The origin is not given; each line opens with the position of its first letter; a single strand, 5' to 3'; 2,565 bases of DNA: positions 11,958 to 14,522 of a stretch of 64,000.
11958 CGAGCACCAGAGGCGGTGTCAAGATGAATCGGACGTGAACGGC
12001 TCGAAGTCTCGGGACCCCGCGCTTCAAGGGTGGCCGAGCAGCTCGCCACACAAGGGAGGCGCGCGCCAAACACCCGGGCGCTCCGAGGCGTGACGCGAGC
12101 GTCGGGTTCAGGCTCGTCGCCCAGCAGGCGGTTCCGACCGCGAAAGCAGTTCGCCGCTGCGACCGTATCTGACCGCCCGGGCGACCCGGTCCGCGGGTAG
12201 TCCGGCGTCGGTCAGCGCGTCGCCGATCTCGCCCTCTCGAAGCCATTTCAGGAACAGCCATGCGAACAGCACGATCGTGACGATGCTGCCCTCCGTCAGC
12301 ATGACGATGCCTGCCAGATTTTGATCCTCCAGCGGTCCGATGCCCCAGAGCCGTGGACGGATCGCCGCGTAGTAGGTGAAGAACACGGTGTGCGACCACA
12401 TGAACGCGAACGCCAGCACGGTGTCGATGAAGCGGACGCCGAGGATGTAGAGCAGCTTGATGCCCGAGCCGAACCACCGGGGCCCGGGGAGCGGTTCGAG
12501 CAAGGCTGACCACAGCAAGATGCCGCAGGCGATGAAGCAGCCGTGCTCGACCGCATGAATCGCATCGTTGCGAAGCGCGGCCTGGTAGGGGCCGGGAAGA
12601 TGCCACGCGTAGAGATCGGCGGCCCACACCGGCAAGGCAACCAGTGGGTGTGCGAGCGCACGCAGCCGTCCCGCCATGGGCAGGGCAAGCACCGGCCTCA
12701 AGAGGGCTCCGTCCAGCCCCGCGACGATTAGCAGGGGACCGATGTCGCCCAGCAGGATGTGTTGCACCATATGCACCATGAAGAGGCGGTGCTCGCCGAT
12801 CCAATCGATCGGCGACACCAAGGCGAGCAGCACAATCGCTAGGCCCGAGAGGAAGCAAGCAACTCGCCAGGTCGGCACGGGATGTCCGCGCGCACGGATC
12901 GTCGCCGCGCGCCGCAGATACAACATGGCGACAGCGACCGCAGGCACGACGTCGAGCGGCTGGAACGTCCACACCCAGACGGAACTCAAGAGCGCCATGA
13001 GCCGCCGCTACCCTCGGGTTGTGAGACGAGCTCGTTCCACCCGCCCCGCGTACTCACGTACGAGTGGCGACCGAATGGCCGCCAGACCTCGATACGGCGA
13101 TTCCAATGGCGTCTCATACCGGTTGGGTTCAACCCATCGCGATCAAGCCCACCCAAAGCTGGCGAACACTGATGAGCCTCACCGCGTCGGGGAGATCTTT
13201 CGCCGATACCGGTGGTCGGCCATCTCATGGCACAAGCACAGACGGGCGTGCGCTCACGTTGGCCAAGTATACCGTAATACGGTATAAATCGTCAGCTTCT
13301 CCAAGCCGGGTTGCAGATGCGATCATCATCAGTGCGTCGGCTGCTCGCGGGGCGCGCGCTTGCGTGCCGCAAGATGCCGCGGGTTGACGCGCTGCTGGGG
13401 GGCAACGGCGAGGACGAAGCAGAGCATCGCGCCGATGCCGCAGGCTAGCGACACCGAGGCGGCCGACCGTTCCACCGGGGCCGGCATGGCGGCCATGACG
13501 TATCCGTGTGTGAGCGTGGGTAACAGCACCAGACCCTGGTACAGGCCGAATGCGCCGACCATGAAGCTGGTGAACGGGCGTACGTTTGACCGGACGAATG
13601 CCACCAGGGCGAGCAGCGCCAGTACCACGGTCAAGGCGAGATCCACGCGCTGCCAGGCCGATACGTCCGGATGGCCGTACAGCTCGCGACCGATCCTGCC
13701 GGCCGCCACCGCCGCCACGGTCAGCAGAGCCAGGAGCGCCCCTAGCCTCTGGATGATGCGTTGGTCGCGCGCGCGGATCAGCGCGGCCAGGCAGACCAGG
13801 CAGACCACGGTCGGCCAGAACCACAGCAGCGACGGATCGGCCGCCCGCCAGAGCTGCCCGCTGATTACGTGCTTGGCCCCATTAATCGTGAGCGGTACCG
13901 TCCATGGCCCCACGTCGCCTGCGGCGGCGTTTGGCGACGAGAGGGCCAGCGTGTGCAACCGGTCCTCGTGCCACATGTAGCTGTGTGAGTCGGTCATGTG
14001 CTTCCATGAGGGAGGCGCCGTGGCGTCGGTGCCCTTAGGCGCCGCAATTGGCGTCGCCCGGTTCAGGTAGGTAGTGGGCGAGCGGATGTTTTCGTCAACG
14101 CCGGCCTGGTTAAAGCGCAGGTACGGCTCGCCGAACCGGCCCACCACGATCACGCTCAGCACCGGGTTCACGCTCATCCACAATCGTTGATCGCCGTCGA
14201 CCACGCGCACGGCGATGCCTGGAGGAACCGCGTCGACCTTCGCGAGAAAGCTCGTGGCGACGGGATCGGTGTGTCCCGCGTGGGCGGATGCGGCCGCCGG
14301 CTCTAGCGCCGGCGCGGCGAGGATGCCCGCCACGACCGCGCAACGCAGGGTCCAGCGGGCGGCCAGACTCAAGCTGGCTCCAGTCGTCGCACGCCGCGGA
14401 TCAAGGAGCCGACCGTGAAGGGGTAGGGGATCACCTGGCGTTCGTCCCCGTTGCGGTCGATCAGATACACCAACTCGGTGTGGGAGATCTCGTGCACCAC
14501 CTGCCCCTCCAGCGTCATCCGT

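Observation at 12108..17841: Hybrid Fe/Cu cluster: P19/FetP-like lipoprotein, Tat-DyP peroxidase, SCO-domain fusion, unknown membrane protein, CtaG-like protein, with no FTR1/EfeU permease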

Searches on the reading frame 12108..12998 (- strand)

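Call 3: search_protein_families(library=pfam, proteins=[window:12108-12998:-], max_evalue=0.01)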
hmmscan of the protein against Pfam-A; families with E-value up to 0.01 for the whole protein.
window:12108-12998:- (296 aa): 1 family
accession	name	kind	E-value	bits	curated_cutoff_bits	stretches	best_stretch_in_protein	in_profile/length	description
PF09678.15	Caa3_CtaG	-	2.2e-51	175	27.7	1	26-254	2-236/237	Cytochrome c oxidase caa3 assembly factor (Caa3_CtaG)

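Call 4: search_protein_families(library=ncbifam, proteins=[window:12108-12998:-], max_evalue=0.01)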
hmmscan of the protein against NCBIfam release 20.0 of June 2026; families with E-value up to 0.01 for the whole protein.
window:12108-12998:- (296 aa): 1 family
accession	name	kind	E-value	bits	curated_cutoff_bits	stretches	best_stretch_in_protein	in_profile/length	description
TIGR02737.1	caa3_CtaG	equivalog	3.7e-15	56.2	279.35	1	14-210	13-212/281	cytochrome c oxidase assembly factor CtaG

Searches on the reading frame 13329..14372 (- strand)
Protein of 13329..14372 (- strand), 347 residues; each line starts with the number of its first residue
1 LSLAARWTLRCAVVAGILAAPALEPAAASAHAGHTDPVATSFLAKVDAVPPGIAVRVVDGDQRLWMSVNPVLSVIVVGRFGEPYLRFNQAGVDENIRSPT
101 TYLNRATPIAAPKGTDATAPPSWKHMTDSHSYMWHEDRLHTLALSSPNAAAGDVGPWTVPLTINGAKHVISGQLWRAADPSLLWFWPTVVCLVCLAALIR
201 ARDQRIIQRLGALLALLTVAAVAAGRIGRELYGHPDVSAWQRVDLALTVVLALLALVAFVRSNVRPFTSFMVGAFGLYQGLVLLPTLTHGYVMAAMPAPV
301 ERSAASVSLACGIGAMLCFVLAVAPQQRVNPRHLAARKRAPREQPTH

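Call 3: search_protein_families(library=pfam, proteins=[window:13329-14372:-], max_evalue=0.01)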
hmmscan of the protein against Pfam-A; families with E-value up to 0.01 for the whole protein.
window:13329-14372:- (347 aa): 0 families

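Call 4: search_protein_families(library=ncbifam, proteins=[window:13329-14372:-], max_evalue=0.01)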
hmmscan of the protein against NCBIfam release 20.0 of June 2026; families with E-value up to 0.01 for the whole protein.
window:13329-14372:- (347 aa): 0 families

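Call 17: find_homologous_proteins(query=window:13329-14372:-, max_evalue=0.001)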
Query window:13329-14372:- (347 aa): 121 proteins with E <= 0.001 among 8000 candidates; the best 120 are listed.
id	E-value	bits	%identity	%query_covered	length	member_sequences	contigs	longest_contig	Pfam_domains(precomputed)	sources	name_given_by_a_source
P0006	4.3e-226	768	100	100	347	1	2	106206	-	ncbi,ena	-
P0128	2.6e-128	446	64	91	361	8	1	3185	-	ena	-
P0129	2.6e-126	440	65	86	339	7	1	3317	-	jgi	jgi:hypothetical protein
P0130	1.9e-124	434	63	91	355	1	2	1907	-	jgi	-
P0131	2.3e-123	430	61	91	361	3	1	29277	-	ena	-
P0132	8.8e-117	408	67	79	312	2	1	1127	-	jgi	jgi:hypothetical protein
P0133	5.8e-114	399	59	93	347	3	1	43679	-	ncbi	-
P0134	2.3e-105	371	56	82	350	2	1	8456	-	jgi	jgi:hypothetical protein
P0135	1.6e-96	342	52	95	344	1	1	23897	-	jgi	jgi:hypothetical protein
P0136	4.4e-94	334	52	88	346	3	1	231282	-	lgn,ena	-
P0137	5.5e-92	327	51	99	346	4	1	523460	-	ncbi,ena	-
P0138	7.6e-90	320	51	90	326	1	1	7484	-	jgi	jgi:hypothetical protein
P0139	2.4e-88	315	51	84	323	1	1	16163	-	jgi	jgi:hypothetical protein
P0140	1.7e-87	312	48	86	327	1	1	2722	-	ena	-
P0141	9.7e-86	306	49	83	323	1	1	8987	-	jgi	jgi:hypothetical protein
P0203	1.1e-18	86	35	41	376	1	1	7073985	-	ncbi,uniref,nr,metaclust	ncbi:hypothetical protein GA0074695_5732 [Micromonospora viridifaciens]|uniref:Uncharacterized prote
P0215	5.2e-17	80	33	51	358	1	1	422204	-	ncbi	ncbi:hypothetical protein [Blastococcus sp. SYSU DS0539]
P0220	1.2e-16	79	37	35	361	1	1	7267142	-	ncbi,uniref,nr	ncbi:hypothetical protein EV384_2189 [Micromonospora kangleipakensis]|uniref:LigA protein n=1 Tax=Mi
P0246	1.4e-10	59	30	58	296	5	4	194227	-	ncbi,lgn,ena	-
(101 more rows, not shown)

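Call 27: predict_structure(alignment_id=A1)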
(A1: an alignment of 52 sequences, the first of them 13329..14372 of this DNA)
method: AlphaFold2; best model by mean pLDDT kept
length: 347 residues; sequences in the alignment: 52
mean_pLDDT: 90.0   pTM: 0.80
mean pLDDT of the five models: 90.0, 89.5, 88.9, 88.8, 88.1
residues with pLDDT >= 90: 248; 70-90: 69; 50-70: 29; < 50: 1
segments of 3 or more residues with pLDDT < 50: none
pLDDT, mean of each block of 10 residues (from residue 1): 88 80 61 71 97 94 95 98 98 98 92 97 97 94 88 96 98 97 93 89 92 95 93 76 90 92 91 96 96 94 97 95 76 74 69
secondary structure, 60 per line:
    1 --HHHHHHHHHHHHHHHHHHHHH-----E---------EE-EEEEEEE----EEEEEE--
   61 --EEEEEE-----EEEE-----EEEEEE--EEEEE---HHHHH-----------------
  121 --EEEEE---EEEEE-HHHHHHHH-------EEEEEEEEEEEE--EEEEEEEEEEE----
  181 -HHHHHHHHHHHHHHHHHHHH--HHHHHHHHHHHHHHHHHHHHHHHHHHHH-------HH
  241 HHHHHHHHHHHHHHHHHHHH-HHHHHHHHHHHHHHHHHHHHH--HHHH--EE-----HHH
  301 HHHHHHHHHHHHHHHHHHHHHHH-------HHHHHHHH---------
elements in order: H3-23 E42-48 E53-58 E63-68 E74-77 E83-88 E91-95 H99-103 E123-127 E131-135 H137-144 E152-163 E166-176 H182-201 H204-231 H239-260 H262-282 H285-288 H298-323 H331-338

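Call 34: fold_search(model_id=the predicted structure, library=pdb)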
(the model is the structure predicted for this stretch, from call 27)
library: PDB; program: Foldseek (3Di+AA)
matches with E <= 10: 315; with E <= 0.001: 0
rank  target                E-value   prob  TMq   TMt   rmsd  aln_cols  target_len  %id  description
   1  7myz_C                1.7e-01  0.14  0.17  0.21  14.8       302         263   12  Structure of the full length 5-TM receptor CD47 bound to Fab B6H12 (released 2021-09-08)
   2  9ki1_u                2.1e-01  0.21  0.17  0.14  27.6       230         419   10  Baseplate structure of Escherichia phage Mu (released 2025-02-12)
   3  8p3z_H                3.0e-01  0.66  0.22  0.38   8.2       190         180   11  Homomeric GluA2 flip R/G-edited Q/R-edited F231A mutant in tandem with TARP gamma-2, desensitized conformation 2 (released 2023-08-30)
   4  3x29_A                3.8e-01  0.69  0.21  0.38   9.0       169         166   16  CRYSTAL STRUCTURE of MOUSE CLAUDIN-19 IN COMPLEX with C-TERMINAL FRAGMENT OF CLOSTRIDIUM PERFRINGENS ENTEROTOXIN (released 2015-01-21)
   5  8p3y_F                4.2e-01  0.30  0.18  0.30   9.3       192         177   14  Homomeric GluA2 flip R/G-edited Q/R-edited F231A mutant in tandem with TARP gamma-2, desensitized conformation 3 (released 2023-08-30)
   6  9z6w_E                4.4e-01  0.28  0.19  0.37   8.0       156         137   16  The structure of TMD with 4 TARPs from all native AMPA receptor subtypes (released 2026-02-04)
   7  8p3x_F                4.9e-01  0.30  0.19  0.30   9.0       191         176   15  Homomeric GluA2 flip R/G-edited Q/R-edited F231A mutant in tandem with TARP gamma-2, desensitized conformation 1 (released 2023-08-30)
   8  9irx                  6.1e-01  0.11  0.11  0.09  14.5       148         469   16  Structure of human URAT1 bound with benzbromarone (released 2025-01-15)
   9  8bvr_A                7.1e-01  0.12  0.12  0.09  14.4       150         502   13  Cryo-EM structure of rat SLC22A6 in the apo state (released 2023-07-19)
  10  2xqy_A                7.1e-01  0.06  0.12  0.10  18.8       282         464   11  CRYSTAL STRUCTURE OF PSEUDORABIES CORE FRAGMENT OF GLYCOPROTEIN H IN COMPLEX WITH FAB D6.3 (released 2010-12-22)
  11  4zsx_B                7.9e-01  0.12  0.23  0.27  22.5       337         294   13  Structure of a fusion protein with a helix linker, 2ARH-3-3KAW-2.0 (released 2015-08-19)
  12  8zoj_B                8.3e-01  0.08  0.12  0.11  14.1       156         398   17  The crystal structure of YegTK267A from the Nucleoside: H+ Symporter Family (released 2025-04-02)
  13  4it4_A                8.3e-01  0.07  0.15  0.23  19.5       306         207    8  Crystal structure of residues 1-211 of CG17282 (released 2013-08-14)
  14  8bvt_A                9.3e-01  0.10  0.12  0.09  14.9       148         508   13  Cryo-EM structure of rat SLC22A6 bound to probenecid (released 2023-07-19)
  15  4zsx_A                9.8e-01  0.41  0.24  0.28  16.9       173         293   13  Structure of a fusion protein with a helix linker, 2ARH-3-3KAW-2.0 (released 2015-08-19)
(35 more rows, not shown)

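Call 80: find_encoding_contigs(protein=P0203, flank=8000, max_places=1)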
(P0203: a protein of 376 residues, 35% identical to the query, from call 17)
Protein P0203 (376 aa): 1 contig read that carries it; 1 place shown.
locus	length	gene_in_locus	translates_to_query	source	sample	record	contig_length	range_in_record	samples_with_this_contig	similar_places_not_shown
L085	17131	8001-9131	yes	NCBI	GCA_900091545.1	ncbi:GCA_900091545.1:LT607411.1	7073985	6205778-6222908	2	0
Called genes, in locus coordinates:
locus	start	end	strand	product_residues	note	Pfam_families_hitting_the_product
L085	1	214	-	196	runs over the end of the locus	PF00929:RNase_T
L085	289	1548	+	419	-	PF09594:GT87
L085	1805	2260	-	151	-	-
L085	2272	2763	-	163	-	-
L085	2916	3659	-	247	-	PF07987:DUF1775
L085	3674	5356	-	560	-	PF04234:CopC, PF05425:CopD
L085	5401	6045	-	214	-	PF13490:zf-HC2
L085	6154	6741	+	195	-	PF04542:Sigma70_r2, PF08281:Sigma70_r4_2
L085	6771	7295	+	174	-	PF07291:MauE, PF07681:DoxX (weak)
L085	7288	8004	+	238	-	PF13462:Thioredoxin_4, PF01323:DSBA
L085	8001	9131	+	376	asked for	-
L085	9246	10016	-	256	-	PF00005:ABC_tran, PF13304:AAA_21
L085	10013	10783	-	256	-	PF02361:CbiQ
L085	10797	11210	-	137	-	PF13190:PDGLE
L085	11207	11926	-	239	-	PF01891:CbiM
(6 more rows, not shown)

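Call 81: find_encoding_contigs(protein=P0215, flank=8000, max_places=1)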
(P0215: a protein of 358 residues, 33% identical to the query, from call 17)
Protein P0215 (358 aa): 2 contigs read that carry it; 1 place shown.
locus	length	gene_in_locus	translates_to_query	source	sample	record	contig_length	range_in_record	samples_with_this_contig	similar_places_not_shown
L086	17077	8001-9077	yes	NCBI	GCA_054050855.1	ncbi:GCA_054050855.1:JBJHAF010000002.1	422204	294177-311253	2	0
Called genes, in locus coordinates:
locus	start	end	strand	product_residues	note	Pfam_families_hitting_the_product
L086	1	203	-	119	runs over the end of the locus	PF01548:DEDD_Tnp_IS110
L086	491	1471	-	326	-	PF01925:TauE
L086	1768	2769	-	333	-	PF01384:PHO4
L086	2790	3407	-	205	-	PF01865:PhoU_div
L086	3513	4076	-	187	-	PF07638:Sigma70_ECF (weak), PF04542:Sigma70_r2, PF08281:Sigma70_r4_2, PF04545:Sigma70_r4 (weak)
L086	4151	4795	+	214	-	PF13490:zf-HC2 (weak)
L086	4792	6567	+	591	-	PF04234:CopC, PF05425:CopD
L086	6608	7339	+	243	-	PF07987:DUF1775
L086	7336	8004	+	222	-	PF02630:SCO1-SenC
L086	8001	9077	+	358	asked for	-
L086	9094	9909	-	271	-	PF12804:NTP_transf_3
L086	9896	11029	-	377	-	PF04464:Glyphos_transf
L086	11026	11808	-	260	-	PF00702:Hydrolase, PF13419:HAD_2 (weak)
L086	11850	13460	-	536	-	PF01232:Mannitol_dh, PF08125:Mannitol_dh_C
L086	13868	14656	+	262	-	PF01551:Peptidase_M23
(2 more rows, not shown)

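Call 95: find_encoding_contigs(protein=P0246, flank=7000, max_places=1)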
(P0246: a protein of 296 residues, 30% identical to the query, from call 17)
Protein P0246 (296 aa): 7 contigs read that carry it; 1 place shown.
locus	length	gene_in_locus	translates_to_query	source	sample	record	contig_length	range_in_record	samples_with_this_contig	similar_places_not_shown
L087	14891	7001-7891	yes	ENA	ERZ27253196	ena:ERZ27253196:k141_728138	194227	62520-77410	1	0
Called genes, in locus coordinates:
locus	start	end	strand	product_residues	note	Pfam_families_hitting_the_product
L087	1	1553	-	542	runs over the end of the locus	-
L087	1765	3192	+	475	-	PF12708:Pect-lyase_RHGA_epim, PF00295:Glyco_hydro_28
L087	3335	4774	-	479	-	PF16862:Glyco_hydro_79C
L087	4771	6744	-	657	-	PF21231:GH141_M (weak), PF13229:Beta_helix (faint)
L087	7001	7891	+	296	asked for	-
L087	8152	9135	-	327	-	PF02678:Pirin, PF07883:Cupin_2 (faint), PF05726:Pirin_C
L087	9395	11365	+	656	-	PF21231:GH141_M (faint), PF13229:Beta_helix (weak)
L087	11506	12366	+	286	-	PF01904:DUF72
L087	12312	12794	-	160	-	-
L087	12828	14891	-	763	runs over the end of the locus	PF01590:GAF, PF13185:GAF_2, PF00990:GGDEF, PF00563:EAL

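Call 96: find_encoding_contigs(protein=P0220, flank=7000, max_places=1)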
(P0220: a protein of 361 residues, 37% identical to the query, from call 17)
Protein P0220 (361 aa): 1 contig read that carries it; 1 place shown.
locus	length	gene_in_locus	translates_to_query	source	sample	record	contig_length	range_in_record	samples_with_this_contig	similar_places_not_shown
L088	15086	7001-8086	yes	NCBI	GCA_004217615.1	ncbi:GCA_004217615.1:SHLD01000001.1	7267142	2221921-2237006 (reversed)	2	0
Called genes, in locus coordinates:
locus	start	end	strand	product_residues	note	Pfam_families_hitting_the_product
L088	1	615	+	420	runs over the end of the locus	PF09594:GT87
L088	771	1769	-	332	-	-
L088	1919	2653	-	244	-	PF07987:DUF1775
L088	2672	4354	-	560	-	PF04234:CopC, PF05425:CopD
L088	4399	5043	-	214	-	PF13490:zf-HC2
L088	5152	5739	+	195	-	PF04542:Sigma70_r2, PF08281:Sigma70_r4_2, PF04545:Sigma70_r4 (weak)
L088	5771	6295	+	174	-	PF07291:MauE, PF07681:DoxX (weak)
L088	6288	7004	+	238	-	PF13462:Thioredoxin_4, PF01323:DSBA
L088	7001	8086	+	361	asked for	-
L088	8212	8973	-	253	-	PF00005:ABC_tran, PF13304:AAA_21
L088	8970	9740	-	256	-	PF02361:CbiQ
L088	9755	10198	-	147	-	PF13190:PDGLE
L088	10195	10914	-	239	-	PF01891:CbiM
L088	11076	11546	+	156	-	PF00578:AhpC-TSA, PF08534:Redoxin, PF13911:AhpC-TSA_2 (faint)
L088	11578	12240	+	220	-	-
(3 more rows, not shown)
